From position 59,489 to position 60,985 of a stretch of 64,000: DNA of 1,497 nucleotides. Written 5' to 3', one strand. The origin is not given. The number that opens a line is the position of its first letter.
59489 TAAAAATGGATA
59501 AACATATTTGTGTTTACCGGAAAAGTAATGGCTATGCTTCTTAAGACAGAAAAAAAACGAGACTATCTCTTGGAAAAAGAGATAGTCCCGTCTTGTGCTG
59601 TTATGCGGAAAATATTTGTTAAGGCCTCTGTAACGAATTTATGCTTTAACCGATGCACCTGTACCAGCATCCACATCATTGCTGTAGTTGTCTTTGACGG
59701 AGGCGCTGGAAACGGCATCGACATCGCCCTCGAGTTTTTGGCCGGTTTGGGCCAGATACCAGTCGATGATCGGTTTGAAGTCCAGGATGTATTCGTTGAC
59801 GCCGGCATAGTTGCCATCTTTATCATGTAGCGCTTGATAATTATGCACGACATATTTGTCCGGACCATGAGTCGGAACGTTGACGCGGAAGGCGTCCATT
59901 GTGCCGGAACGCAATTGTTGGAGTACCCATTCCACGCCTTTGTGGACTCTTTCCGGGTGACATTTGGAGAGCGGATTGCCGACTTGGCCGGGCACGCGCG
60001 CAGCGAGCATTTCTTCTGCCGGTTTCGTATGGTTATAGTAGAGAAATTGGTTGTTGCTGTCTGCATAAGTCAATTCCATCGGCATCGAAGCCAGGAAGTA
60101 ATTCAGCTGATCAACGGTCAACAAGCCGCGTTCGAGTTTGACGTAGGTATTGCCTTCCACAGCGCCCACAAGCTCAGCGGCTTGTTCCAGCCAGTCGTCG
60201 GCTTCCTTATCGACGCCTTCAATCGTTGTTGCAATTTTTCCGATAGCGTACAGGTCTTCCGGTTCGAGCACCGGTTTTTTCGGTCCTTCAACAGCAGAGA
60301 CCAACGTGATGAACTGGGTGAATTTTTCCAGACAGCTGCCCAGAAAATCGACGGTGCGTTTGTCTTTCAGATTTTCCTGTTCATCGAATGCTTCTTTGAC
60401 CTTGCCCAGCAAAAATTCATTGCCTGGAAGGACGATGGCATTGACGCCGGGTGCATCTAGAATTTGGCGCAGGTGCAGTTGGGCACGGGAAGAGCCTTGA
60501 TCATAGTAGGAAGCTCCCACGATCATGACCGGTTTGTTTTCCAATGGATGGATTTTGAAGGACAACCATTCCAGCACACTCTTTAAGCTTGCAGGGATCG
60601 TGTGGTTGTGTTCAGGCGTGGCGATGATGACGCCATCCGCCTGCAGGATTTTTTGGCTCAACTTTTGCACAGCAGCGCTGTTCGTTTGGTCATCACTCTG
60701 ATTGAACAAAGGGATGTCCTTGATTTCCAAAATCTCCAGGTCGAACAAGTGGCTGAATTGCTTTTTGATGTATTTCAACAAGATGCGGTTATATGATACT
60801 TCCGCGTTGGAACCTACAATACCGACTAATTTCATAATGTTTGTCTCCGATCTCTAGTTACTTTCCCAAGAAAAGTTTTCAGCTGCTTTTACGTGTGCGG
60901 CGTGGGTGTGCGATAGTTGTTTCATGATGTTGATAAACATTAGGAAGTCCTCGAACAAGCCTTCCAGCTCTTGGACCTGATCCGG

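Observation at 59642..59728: Tandem duplicated ApbE-type flavinylation motifs form the C-terminal tail of the FMN-reductase/DUF438 fusion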

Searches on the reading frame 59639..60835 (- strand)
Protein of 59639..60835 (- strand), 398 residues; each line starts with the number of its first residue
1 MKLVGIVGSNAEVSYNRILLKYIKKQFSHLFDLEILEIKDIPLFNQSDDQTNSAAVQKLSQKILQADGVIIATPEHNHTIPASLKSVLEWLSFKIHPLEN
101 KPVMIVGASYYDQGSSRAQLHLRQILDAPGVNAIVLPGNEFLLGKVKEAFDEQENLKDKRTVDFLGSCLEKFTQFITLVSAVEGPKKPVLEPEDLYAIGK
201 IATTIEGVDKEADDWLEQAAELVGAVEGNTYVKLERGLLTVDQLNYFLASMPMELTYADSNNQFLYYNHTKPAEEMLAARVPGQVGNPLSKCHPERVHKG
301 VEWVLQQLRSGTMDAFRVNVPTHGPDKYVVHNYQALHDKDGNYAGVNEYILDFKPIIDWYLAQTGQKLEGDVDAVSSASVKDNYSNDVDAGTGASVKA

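Call 3: search_protein_families(library=pfam, proteins=[window:59639-60835:-], max_evalue=0.01)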
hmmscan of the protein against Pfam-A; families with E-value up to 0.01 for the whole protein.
window:59639-60835:- (398 aa): 3 families
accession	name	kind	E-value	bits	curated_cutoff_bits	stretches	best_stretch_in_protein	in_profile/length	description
PF03358.20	FMN_red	-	2e-38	131.8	24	1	1-146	1-150/152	NADPH-dependent FMN reductase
PF13596.12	PAS_10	-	5.5e-27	94.9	22.1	1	244-353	1-105/106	PAS domain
PF02525.22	Flavodoxin_2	-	1.1e-07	32.2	27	1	1-108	1-133/198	Flavodoxin-like fold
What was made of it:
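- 60290..60835 (-): FMN_red (flavodoxin-like NAD(P)H:FMN reductase) domain, residues 1-182. Pfam PF03358, E=2e-38 (call 3).
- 59744..60265 (-): PAS_10 module with its N-terminal cap, residues 191-364 (Pfam match 244-353). Cys292-His293-Pro294 is invariant among close homologues. Pfam PF13596, E=5.5e-27 (call 3).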

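Call 4: find_homologous_proteins(query=window:59642-60835:-)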
Query window:59642-60835:- (398 aa): 1463 proteins with E <= 0.001 among 6245 candidates; the best 120 are listed.
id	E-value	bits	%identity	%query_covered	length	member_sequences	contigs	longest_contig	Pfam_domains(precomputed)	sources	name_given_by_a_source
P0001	2.2e-256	868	96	100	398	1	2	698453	PF13596.13,PF02525.23,PF03358.21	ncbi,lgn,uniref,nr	ncbi:NAD(P)H-dependent oxidoreductase [Trichococcus pasteurii]|uniref:Nadph-dependent fmn reductase 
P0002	5.9e-256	867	96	100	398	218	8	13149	PF13596.13,PF02525.23,PF03358.21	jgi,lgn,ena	jgi:NAD(P)H-dependent FMN reductase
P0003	4.1e-223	759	84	99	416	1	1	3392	PF13596.13,PF02525.23,PF03358.21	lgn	-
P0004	6.6e-222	755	83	100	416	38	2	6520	PF13596.13,PF02525.23,PF03358.21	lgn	-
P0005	4.2e-221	752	84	99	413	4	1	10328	PF13596.13,PF02525.23,PF03358.21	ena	-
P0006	9.8e-219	744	83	100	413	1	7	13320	PF13596.13,PF02525.23,PF03358.21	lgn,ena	-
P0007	1.6e-216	737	82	100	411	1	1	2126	PF13596.13,PF02525.23,PF03358.21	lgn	-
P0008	2.7e-215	733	82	99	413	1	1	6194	PF13596.13,PF02525.23,PF03358.21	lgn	-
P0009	8.9e-214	728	80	99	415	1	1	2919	PF13596.13,PF02525.23,PF03358.21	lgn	-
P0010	1.4e-212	724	81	99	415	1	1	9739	PF13596.13,PF02525.23,PF03358.21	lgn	-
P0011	6.7e-212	722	79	100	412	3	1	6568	PF13596.13,PF02525.23,PF03358.21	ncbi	-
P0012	8.0e-212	722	79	100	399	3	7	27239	PF13596.13,PF02525.23,PF03358.21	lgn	-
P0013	4.1e-210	716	79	99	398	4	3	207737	PF13596.13,PF02525.23,PF03358.21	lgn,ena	-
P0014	8.5e-210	715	79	99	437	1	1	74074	PF13596.13,PF02525.23,PF03358.21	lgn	-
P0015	7.3e-209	712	79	100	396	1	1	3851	PF13596.13,PF02525.23,PF03358.21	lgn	-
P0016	7.3e-209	712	80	100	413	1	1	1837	PF13596.13,PF02525.23,PF03358.21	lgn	-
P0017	1.4e-208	711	79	100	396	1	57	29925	PF13596.13,PF02525.23,PF03358.21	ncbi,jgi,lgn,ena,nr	ncbi:MAG TPA: NAD(P)H-dependent oxidoreductase [Enterococcus sp.]|nr:NAD(P)H-dependent oxidoreductas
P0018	1.4e-208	711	78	99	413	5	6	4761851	PF13596.13,PF02525.23,PF03358.21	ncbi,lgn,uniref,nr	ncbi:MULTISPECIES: NAD(P)H-dependent oxidoreductase [Virgibacillus]|uniref:NADPH-dependent FMN reduc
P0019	1.5e-208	711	78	100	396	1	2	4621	PF13596.13,PF02525.23,PF03358.21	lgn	-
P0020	2.3e-208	710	78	100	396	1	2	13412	PF13596.13,PF02525.23,PF03358.21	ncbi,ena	-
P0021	2.8e-208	710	78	100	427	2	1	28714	PF13596.13,PF02525.23,PF03358.21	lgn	-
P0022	5.1e-208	709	79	100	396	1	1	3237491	PF13596.13,PF02525.23,PF03358.21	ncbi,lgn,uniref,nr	ncbi:NADPH-dependent FMN reductase [Enterococcus sp. DIV2402]|uniref:NADPH-dependent FMN reductase n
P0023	5.3e-208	709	80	100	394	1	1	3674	PF13596.13,PF02525.23,PF03358.21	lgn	-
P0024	7.1e-208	709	80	100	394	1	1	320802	PF13596.13,PF02525.23,PF03358.21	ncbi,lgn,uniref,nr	ncbi:NAD(P)H-dependent oxidoreductase [Enterococcus saccharolyticus]|uniref:NAD(P)H-dependent oxidor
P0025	9.6e-208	708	81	96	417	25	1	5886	PF13596.13,PF02525.23,PF03358.21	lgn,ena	-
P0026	9.8e-208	708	76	100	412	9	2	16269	PF13596.13,PF02525.23,PF03358.21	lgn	-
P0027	2.6e-207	707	79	100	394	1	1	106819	PF13596.13,PF02525.23,PF03358.21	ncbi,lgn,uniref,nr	ncbi:NAD(P)H-dependent oxidoreductase [Candidatus Enterococcus willemsii]|uniref:NADPH-dependent FMN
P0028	2.8e-207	707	76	100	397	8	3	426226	PF13596.13,PF02525.23,PF03358.21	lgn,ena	-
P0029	4.3e-207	706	78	100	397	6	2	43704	PF13596.13,PF02525.23,PF03358.21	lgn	-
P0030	1.1e-206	705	78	99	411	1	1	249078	PF13596.13,PF02525.23,PF03358.21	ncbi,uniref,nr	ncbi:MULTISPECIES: NAD(P)H-dependent oxidoreductase [Clostridia]|uniref:NAD(P)H-dependent oxidoreduc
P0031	1.3e-206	705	78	100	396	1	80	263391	PF13596.13,PF02525.23,PF03358.21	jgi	jgi:NAD(P)H-dependent FMN reductase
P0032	1.4e-206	704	78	100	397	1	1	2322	PF13596.13,PF02525.23,PF03358.21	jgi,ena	-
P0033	1.6e-206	704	78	100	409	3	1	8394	PF13596.13,PF02525.23,PF03358.21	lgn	-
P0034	3.6e-206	703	79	97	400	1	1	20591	PF13596.13,PF02525.23,PF03358.21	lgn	-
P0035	1.6e-205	701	78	100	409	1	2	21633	PF13596.13,PF02525.23,PF03358.21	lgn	-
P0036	2.3e-205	700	78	100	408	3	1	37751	PF13596.13,PF02525.23,PF03358.21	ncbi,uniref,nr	ncbi:NADPH-dependent oxidoreductase [Jeotgalibaca caeni]|uniref:NADPH-dependent oxidoreductase n=1 T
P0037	2.7e-204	697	78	100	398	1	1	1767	PF13596.13,PF02525.23,PF03358.21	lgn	-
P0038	4.1e-204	696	77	100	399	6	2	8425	PF13596.13,PF02525.23,PF03358.21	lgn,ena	-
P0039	4.9e-204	696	77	100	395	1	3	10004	PF13596.13,PF02525.23,PF03358.21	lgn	-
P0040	6.0e-204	696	79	100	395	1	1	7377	PF13596.13,PF02525.23,PF03358.21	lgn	-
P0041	6.6e-204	696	77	100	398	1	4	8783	PF13596.13,PF02525.23,PF03358.21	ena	-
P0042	9.0e-204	695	77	100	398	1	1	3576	PF13596.13,PF02525.23,PF03358.21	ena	-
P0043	1.1e-203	695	78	99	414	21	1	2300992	PF13596.13,PF02525.23,PF03358.21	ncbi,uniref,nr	ncbi:NADPH-dependent FMN reductase [Jeotgalibaca sp. PTS2502]|uniref:NAD(P)H-dependent oxidoreductas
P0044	1.3e-203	695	77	100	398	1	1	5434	PF13596.13,PF02525.23,PF03358.21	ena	-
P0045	1.6e-203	694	76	100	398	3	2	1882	PF13596.13,PF02525.23,PF03358.21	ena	-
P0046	1.8e-203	694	76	100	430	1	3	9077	PF13596.13,PF02525.23,PF03358.21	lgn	-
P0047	2.6e-203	694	77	100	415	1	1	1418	PF13596.13,PF02525.23,PF03358.21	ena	-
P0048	8.8e-203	692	76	99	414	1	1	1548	PF13596.13,PF02525.23,PF03358.21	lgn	-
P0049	1.2e-202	692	77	100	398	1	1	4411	PF13596.13,PF02525.23,PF03358.21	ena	-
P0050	1.6e-202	691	77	99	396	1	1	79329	PF13596.13,PF02525.23,PF03358.21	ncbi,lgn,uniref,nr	ncbi:NAD(P)H-dependent oxidoreductase [Amphibacillus sediminis]|uniref:NAD(P)H-dependent oxidoreduct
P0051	1.8e-202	691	77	99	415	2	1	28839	PF13596.13,PF02525.23,PF03358.21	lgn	-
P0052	2.4e-202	691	77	99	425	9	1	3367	PF13596.13,PF02525.23,PF03358.21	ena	-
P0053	3.9e-202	690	76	99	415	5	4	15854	PF13596.13,PF02525.23,PF03358.21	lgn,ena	-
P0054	5.8e-201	686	77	100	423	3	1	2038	PF13596.13,PF02525.23,PF03358.21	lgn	-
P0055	1.2e-200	685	77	100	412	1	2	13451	PF13596.13,PF02525.23,PF03358.21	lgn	-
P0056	4.9e-200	683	77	100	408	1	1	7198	PF13596.13,PF02525.23,PF03358.21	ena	-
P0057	9.5e-200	682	77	100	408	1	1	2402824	PF13596.13,PF02525.23,PF03358.21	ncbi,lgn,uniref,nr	ncbi:NAD(P)H-dependent oxidoreductase [Enterococcus mediterraneensis]|uniref:NAD(P)H-dependent oxido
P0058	4.0e-199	680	75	100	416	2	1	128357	PF13596.13,PF02525.23,PF03358.21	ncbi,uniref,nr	ncbi:NAD(P)H-dependent oxidoreductase [Marinilactibacillus kalidii]|uniref:NAD(P)H-dependent oxidore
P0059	4.5e-199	680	75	99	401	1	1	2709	PF13596.13,PF02525.23,PF03358.21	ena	-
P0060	4.5e-199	680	75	99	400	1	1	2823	PF13596.13,PF02525.23,PF03358.21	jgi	-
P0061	4.9e-199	680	77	100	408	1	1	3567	PF13596.13,PF02525.23,PF03358.21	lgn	-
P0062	6.4e-199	679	74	99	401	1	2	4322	PF13596.13,PF02525.23,PF03358.21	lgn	-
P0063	6.4e-199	679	74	99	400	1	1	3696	PF13596.13,PF02525.23,PF03358.21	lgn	-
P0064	8.8e-199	679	74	99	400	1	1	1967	PF13596.13,PF02525.23,PF03358.21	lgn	-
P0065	1.2e-198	678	75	99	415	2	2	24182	PF13596.13,PF02525.23,PF03358.21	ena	-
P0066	1.8e-198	678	77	100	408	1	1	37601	PF13596.13,PF02525.23,PF03358.21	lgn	-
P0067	2.0e-198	678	75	100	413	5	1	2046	PF13596.13,PF02525.23,PF03358.21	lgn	-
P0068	2.5e-198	677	74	99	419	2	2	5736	PF13596.13,PF02525.23,PF03358.21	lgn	-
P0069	3.3e-198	677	78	99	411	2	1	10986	PF13596.13,PF02525.23,PF03358.21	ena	-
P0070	3.4e-198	677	84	89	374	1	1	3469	PF13596.13,PF03358.21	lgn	-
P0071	4.8e-198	676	78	93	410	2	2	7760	PF13596.13,PF02525.23,PF03358.21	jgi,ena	jgi:Predicted flavoprotein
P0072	6.6e-198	676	74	100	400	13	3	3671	PF13596.13,PF02525.23,PF03358.21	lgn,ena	-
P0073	9.0e-198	675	74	99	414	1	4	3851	PF13596.13,PF02525.23,PF03358.21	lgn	-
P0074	9.1e-198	675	77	100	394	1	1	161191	PF13596.13,PF02525.23,PF03358.21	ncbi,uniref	ncbi:NAD(P)H-dependent oxidoreductase [Vagococcus fluvialis]|uniref:NAD(P)H-dependent oxidoreductase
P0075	1.0e-197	675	77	100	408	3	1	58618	PF13596.13,PF02525.23,PF03358.21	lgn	-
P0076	1.7e-197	675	74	99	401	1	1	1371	PF13596.13,PF02525.23,PF03358.21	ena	-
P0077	2.6e-197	674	76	94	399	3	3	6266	PF13596.13,PF02525.23,PF03358.21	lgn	-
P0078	3.1e-197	674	74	99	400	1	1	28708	PF13596.13,PF02525.23,PF03358.21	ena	-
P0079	3.1e-197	674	74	99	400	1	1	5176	PF13596.13,PF02525.23,PF03358.21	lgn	-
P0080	3.2e-197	674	74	100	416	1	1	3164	PF13596.13,PF03358.21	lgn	-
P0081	7.6e-197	672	75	100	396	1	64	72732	PF13596.13,PF02525.23,PF03358.21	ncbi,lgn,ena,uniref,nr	ncbi:MAG: NAD(P)H-dependent oxidoreductase [Alkalibacterium gilvum]|uniref:NAD(P)H-dependent FMN red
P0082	1.0e-196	672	77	100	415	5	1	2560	PF13596.13,PF02525.23,PF03358.21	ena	-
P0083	1.2e-196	672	75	99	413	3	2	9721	PF13596.13,PF02525.23,PF03358.21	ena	-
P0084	1.5e-196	671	75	100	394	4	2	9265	PF13596.13,PF02525.23,PF03358.21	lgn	-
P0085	2.0e-196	671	75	100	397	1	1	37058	PF13596.13,PF02525.23,PF03358.21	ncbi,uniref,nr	ncbi:FMN reductase [Alkalibacterium kapii]|uniref:FMN reductase n=2 Tax=Alkalibacterium kapii TaxID=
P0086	2.0e-196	671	75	100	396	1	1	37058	PF13596.13,PF02525.23,PF03358.21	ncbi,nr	ncbi:NAD(P)H-dependent oxidoreductase [Alkalibacterium kapii]|nr:NAD(P)H-dependent oxidoreductase [A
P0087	4.3e-196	670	74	100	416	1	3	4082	PF13596.13,PF03358.21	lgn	-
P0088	9.6e-196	669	76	100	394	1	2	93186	PF13596.13,PF02525.23,PF03358.21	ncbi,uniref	ncbi:MAG: PAS domain-containing protein [Vagococcus sp.]|uniref:NAD(P)H-dependent oxidoreductase n=1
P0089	1.1e-195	669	74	100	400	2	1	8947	PF13596.13,PF02525.23,PF03358.21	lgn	-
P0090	1.6e-195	668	73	100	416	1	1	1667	PF13596.13,PF03358.21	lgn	-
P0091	1.7e-195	668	74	100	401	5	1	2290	PF13596.13,PF02525.23,PF03358.21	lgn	-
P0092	2.1e-195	668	73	100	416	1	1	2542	PF13596.13,PF03358.21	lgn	-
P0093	6.3e-195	666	74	100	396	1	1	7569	PF13596.13,PF02525.23,PF03358.21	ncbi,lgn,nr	ncbi:MAG: NAD(P)H-dependent oxidoreductase [Alkalibacterium sp.]|nr:NAD(P)H-dependent oxidoreductase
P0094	6.7e-195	666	74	100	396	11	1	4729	PF13596.13,PF02525.23,PF03358.21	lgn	-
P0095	7.7e-195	666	76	100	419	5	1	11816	PF13596.13,PF02525.23,PF03358.21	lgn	-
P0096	1.3e-194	665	75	100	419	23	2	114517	PF13596.13,PF02525.23,PF03358.21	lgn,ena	-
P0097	1.4e-194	665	74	99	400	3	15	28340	PF13596.13,PF02525.23,PF03358.21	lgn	-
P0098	2.0e-194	664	74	100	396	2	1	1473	PF13596.13,PF02525.23,PF03358.21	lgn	-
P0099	2.9e-194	664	75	100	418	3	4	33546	PF13596.13,PF02525.23,PF03358.21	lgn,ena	-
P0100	2.9e-194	664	74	100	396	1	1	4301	PF13596.13,PF02525.23,PF03358.21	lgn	-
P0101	2.9e-194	664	75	100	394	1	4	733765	PF13596.13,PF02525.23,PF03358.21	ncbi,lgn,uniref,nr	ncbi:NADPH-dependent oxidoreductase [Vagococcus carniphilus]|uniref:NADPH-dependent oxidoreductase n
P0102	4.9e-194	663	75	100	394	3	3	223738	PF13596.13,PF02525.23,PF03358.21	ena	-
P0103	9.7e-194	662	74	100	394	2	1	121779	PF13596.13,PF02525.23,PF03358.21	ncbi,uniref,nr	ncbi:NADPH-dependent oxidoreductase [Vagococcus carniphilus]|uniref:NADPH-dependent oxidoreductase n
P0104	1.3e-193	662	74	99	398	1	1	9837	PF13596.13,PF02525.23,PF03358.21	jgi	-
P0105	3.9e-193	660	74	100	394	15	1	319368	PF13596.13,PF02525.23,PF03358.21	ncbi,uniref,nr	ncbi:PAS domain-containing protein [Vagococcus carniphilus]|uniref:NAD(P)H-dependent oxidoreductase 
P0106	7.5e-193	659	73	100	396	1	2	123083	PF13596.13,PF02525.23,PF03358.21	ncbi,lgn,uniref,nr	ncbi:NAD(P)H-dependent FMN reductase [Alkalibacterium putridalgicola]|uniref:FMN reductase n=1 Tax=A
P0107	1.1e-192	659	74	100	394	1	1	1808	PF13596.13,PF02525.23,PF03358.21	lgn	-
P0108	2.8e-192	657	74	100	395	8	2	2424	PF13596.13,PF02525.23,PF03358.21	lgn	-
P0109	3.2e-192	657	73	99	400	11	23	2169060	PF13596.13,PF02525.23,PF03358.21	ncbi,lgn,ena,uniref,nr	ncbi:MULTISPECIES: NADPH-dependent oxidoreductase [Vagococcus]|uniref:NADPH-dependent FMN reductase 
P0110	3.8e-192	657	72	100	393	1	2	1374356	PF13596.13,PF02525.23,PF03358.21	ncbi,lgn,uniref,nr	ncbi:NAD(P)H-dependent oxidoreductase [Amphibacillus jilinensis]|uniref:NAD(P)H-dependent oxidoreduc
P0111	6.2e-192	656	74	100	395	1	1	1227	PF13596.13,PF02525.23,PF03358.21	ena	-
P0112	8.8e-192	656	74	100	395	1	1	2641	PF13596.13,PF02525.23,PF03358.21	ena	-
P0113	1.3e-191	655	74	99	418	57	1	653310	PF13596.13,PF02525.23,PF03358.21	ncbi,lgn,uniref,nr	ncbi:NAD(P)H-dependent oxidoreductase [Enterococcus gallinarum]|uniref:NAD(P)H-dependent oxidoreduct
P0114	1.7e-191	655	74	100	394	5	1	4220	PF13596.13,PF02525.23,PF03358.21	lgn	-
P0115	1.9e-191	655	74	100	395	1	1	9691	PF13596.13,PF02525.23,PF03358.21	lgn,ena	-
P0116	2.1e-191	654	74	100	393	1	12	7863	PF13596.13,PF02525.23,PF03358.21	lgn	-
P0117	2.2e-191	654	73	100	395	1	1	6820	PF13596.13,PF02525.23,PF03358.21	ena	-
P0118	3.0e-191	654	73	100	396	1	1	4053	PF13596.13,PF02525.23,PF03358.21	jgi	jgi:DUF438 domain-containing protein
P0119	4.6e-191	653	72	100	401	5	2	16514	PF13596.13,PF02525.23,PF03358.21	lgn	-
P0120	6.1e-191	653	73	100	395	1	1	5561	PF13596.13,PF02525.23,PF03358.21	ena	-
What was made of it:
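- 59639..60835 (-): Gene for the FMN_red - PAS_10 - tail fusion protein (398 aa plus stop), with GGAGA ribosome-binding site 8 nt upstream of the ATG. Best hit is Trichococcus pasteurii at 96% identity (call 4).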

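Call 15: search_solved_structures(query=window:59642-60835:-, max_evalue=0.01, show_alignments=2)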
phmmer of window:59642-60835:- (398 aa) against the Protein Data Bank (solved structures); distinct sequences matched with E-value up to 0.01: 19.
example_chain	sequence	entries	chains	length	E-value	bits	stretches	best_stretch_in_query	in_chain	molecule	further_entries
3svl_A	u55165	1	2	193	3e-24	89.4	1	2-184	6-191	protein yieF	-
2qkp_A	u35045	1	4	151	5.7e-22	81.9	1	233-358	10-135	Uncharacterized protein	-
1rtt_A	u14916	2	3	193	5.4e-18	68.8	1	2-169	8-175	conserved hypothetical protein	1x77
4h6p_A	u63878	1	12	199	7.2e-17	65.1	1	6-172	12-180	Chromate reductase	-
3s2y_A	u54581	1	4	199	8.6e-17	64.8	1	6-172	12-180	Chromate reductase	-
4hs4_A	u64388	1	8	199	1.6e-16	63.9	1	6-172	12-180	Chromate reductase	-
3u7r_A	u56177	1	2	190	1.4e-12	50.9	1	6-176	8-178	NADPH-dependent FMN reductase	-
7bx9_A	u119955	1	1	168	4.4e-09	39.5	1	5-138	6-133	Azoreductase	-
3gfr_A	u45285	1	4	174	4.7e-09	39.4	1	9-144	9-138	FMN-dependent NADPH-azoreductase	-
1nni_1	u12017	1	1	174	8e-09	38.6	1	9-143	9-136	hypothetical protein yhda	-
2gsw_A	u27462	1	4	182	9e-09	38.4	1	9-143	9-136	yhdA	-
3gfs_A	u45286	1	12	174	9.8e-09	38.3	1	9-139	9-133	FMN-dependent NADPH-azoreductase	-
7f76_A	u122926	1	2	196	1e-08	38.3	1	1-139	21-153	FMN-dependent NADPH-quinone reductase (azoR)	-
3gfq_A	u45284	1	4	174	2e-08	37.3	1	9-142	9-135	FMN-dependent NADPH-azoreductase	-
3fvw_A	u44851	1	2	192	5.6e-08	35.8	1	3-95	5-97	Putative NAD(P)H-dependent FMN reductase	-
3cax_A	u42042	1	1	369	6.6e-07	32.3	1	232-355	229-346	Uncharacterized protein PF0695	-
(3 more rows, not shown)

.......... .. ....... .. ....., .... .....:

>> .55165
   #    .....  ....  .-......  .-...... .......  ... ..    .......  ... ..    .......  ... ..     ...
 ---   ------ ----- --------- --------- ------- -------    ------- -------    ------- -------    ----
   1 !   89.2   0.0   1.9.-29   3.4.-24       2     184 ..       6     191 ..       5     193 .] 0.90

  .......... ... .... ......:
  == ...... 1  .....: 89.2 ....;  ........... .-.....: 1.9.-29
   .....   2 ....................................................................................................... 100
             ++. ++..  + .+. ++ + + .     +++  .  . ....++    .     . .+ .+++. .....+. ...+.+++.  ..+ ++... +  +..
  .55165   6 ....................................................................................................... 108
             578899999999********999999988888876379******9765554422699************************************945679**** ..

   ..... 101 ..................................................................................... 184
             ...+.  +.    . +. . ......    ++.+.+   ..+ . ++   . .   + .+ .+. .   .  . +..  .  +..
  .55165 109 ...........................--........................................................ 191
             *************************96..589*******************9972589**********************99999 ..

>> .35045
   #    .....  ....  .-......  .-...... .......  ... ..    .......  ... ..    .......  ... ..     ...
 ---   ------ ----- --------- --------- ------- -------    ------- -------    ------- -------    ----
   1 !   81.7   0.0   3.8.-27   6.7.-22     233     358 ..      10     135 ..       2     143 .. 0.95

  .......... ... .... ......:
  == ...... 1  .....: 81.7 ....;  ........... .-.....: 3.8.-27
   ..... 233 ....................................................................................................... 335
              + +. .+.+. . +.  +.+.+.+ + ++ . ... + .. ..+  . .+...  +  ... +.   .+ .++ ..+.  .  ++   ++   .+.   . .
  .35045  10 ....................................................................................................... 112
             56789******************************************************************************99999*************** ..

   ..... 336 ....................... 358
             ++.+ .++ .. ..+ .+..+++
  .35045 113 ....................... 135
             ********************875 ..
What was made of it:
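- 60290..60835 (-): PDB 3svl ChrR/YieF, E=3e-24 (call 15).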

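Call 22: search_protein_representatives(protein=window:59642-60835:-)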
Query: 398 residues. Proteins with E-value up to 0.001 (for the whole library): 4889; up to 1e-10: 1143; up to 1e-30: 101. The best 150 are listed.
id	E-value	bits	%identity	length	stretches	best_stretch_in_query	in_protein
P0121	1.8e-185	633.3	51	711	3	1-395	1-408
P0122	5.2e-155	533.0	62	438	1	1-394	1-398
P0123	1.2e-116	406.7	52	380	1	1-395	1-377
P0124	5.9e-115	401.2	52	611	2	185-384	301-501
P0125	3.1e-112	392.2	49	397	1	1-396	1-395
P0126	2.1e-101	356.6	58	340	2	1-200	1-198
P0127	3.5e-95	336.1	62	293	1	126-393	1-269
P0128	5.1e-86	305.9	56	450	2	1-186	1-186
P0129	1.2e-83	298.1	44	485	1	1-390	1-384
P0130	3.8e-76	273.4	46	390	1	1-397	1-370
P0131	9.6e-76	272.1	67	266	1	1-184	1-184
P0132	6.5e-71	256.2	60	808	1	1-192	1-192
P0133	7.4e-69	249.4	67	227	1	1-171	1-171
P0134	9.9e-67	242.4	59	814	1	1-191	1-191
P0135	1.8e-66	241.6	58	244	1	193-397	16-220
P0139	4.2e-63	230.5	56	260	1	1-187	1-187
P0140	3.3e-62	227.6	56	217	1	1-183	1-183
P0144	2.4e-58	214.8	51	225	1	192-397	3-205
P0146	7.7e-57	209.9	52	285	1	1-183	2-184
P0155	5.8e-49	184.0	51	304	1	1-183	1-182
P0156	7.1e-49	183.7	51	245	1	1-179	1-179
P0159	2.6e-47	178.5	48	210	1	200-395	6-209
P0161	4.8e-47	177.6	47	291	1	1-184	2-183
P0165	9.6e-46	173.4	49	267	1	1-180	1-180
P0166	1.3e-45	172.9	48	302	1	1-181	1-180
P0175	3.4e-41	158.4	42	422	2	60-186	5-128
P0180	1.6e-39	152.9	43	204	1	1-183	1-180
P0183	3.0e-39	152.0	45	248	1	193-398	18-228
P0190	5.4e-38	147.9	42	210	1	193-395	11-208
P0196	7.6e-37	144.1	51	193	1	233-383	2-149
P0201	7.8e-36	140.7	39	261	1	191-395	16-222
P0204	3.6e-35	138.5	43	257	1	1-187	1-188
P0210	1.3e-33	133.4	50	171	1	251-387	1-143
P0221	4.6e-31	125.0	38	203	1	224-395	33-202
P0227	2.0e-29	119.7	40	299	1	1-170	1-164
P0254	2.8e-25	106.0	37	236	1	191-371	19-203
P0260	1.8e-24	103.4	33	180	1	209-374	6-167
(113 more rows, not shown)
